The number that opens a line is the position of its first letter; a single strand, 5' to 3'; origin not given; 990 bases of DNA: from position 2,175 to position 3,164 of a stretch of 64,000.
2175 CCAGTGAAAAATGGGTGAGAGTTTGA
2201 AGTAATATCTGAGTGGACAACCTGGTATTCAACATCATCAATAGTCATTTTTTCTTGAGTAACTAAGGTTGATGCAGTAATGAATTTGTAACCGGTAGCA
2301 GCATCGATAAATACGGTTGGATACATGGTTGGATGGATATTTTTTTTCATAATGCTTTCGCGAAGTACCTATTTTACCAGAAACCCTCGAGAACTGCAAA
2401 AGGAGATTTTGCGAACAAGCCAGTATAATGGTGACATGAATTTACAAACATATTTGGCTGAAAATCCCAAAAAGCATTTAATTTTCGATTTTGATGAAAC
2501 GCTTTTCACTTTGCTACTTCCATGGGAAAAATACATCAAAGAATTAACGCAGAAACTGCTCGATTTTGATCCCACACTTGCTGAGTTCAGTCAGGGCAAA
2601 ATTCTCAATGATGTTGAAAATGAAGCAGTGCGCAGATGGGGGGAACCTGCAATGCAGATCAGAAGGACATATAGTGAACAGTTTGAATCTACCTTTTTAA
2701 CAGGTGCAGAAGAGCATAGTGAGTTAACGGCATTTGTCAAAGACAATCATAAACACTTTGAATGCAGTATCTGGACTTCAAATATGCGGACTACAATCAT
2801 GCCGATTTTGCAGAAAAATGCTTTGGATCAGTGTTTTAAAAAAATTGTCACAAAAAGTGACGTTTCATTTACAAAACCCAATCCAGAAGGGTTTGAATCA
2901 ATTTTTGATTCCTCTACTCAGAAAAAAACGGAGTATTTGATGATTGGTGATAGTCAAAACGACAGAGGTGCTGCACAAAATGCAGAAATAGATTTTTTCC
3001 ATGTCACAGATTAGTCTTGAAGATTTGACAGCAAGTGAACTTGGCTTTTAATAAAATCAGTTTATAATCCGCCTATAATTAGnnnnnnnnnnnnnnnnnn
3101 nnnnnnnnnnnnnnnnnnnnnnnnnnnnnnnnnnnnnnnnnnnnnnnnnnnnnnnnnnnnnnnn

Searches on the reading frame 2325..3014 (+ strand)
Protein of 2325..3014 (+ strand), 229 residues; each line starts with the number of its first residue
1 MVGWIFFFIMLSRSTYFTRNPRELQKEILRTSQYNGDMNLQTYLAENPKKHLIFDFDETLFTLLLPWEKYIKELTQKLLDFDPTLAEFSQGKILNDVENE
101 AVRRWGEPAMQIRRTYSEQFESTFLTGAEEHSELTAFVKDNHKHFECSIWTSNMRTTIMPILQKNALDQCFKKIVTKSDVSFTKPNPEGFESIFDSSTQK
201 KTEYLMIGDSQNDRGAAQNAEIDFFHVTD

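Call 26: search_protein_families(library=pfam, proteins=[window:2325-3014:+], max_evalue=0.001)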
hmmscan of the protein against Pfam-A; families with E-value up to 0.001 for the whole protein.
window:2325-3014:+ (229 aa): 4 families
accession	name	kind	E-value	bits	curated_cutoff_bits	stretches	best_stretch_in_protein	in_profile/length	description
PF13419.12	HAD_2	-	8.7e-22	78.5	23.8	1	52-226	1-177/178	Haloacid dehalogenase-like hydrolase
PF00702.32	Hydrolase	-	1.1e-11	45.9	26.4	1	50-220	2-190/191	haloacid dehalogenase-like hydrolase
PF13242.12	Hydrolase_like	-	7.2e-05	23.1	22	1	183-227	3-48/75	HAD-hyrolase-like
PF12710.13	HAD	-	0.00019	22.3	27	1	53-184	2-141/189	haloacid dehalogenase-like hydrolase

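Call 74: search_protein_families(library=padloc, proteins=[window:2325-3014:+], max_evalue=0.01)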
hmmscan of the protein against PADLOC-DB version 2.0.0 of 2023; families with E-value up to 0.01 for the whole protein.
window:2325-3014:+ (229 aa): 0 families

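Call 83: search_protein_families(library=ncbifam, proteins=[window:2325-3014:+], max_evalue=0.001)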
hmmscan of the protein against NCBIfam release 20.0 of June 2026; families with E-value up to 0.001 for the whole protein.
window:2325-3014:+ (229 aa): 17 families
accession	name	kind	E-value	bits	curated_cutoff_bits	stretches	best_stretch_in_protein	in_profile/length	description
NF009804.0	PRK13288.1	equivalog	1e-13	51.3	218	1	130-222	83-176/215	pyrophosphatase PpaX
NF009695.0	PRK13222.1-2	equivalog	1.8e-11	43.9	225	1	114-228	79-194/226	phosphoglycolate phosphatase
TIGR02254.1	YjjG_YfnB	equivalog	2.7e-11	43.4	159.9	1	86-225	51-194/223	YjjG family noncanonical pyrimidine nucleotidase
NF009697.0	PRK13222.1-4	equivalog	3.9e-09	36.2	327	1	110-223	75-189/232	phosphoglycolate phosphatase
TIGR02252.1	DREG-2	subfamily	8.3e-08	32.2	155.2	1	135-222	111-199/203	HAD hydrolase, REG-2-like, family IA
TIGR02253.1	CTE7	subfamily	8.7e-08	32.2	169.75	1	142-222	107-189/221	TIGR02253 family HAD-type hydrolase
TIGR01549.1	HAD-SF-IA-v1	subfamily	1.2e-07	32.2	23.3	1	151-220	83-148/149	HAD-IA family hydrolase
TIGR02009.1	PGMB-YQAB-SF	subfamily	3.2e-06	27.5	153.35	1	79-225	32-184/186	beta-phosphoglucomutase family hydrolase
TIGR01449.2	PGP_bact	equivalog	7.7e-06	25.6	180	1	116-227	68-184/213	phosphoglycolate phosphatase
TIGR01428.1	HAD_type_II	equivalog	3.3e-05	24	125.4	1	128-220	90-183/197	haloacid dehalogenase type II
NF009694.0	PRK13222.1-1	equivalog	3.5e-05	23.2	415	1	132-221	110-204/252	phosphoglycolate phosphatase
TIGR01993.1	Pyr-5-nucltdase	equivalog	6.9e-05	22.7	142.9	0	147-213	100-169/183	pyrimidine 5'-nucleotidase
NF006976.0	PRK09449.1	equivalog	9.1e-05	22.1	183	0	140-220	106-188/225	pyrimidine 5'-nucleotidase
TIGR01662.1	HAD-SF-IIIA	subfamily_domain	0.00023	21.3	44.6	0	164-228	73-139/141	HAD-IIIA family hydrolase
NF009698.0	PRK13223.1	equivalog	0.00028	20.2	466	1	143-222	116-195/272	phosphoglycolate phosphatase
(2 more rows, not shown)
